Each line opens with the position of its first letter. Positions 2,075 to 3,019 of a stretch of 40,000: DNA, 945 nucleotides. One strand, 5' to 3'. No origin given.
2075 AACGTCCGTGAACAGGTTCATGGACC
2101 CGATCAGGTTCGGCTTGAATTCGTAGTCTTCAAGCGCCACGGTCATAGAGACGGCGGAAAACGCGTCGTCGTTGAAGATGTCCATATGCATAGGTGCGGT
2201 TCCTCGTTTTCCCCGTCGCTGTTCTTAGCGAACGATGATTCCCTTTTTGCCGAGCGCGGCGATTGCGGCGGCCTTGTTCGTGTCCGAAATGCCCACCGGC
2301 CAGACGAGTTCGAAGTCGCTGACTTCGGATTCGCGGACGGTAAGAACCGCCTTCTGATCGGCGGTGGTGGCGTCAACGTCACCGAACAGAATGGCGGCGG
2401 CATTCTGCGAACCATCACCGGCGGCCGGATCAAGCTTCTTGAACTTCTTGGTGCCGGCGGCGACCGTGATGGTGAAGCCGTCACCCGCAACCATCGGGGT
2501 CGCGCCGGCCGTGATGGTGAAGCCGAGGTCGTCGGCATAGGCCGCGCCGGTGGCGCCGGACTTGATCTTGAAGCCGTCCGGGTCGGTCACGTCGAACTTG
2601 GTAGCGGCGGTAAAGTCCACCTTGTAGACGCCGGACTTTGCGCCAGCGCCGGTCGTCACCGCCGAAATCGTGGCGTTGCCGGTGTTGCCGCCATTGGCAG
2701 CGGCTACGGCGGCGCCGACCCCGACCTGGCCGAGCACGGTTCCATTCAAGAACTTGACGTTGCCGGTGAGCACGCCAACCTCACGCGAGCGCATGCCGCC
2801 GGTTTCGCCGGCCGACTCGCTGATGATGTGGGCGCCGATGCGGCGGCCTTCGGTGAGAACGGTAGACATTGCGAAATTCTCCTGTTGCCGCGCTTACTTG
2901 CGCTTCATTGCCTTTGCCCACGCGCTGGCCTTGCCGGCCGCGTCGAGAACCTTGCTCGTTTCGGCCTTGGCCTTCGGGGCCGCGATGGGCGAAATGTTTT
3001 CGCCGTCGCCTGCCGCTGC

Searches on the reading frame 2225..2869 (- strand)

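Call 13: search_protein_families(library=phrogs, proteins=[window:2225-2869:-], max_evalue=0.0001)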
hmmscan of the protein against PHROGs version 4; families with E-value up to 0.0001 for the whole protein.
window:2225-2869:- (214 aa): 1 family
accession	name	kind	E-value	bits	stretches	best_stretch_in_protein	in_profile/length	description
phrog_49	-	head and packaging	2.8e-15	57.5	1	3-214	5-137/147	head decoration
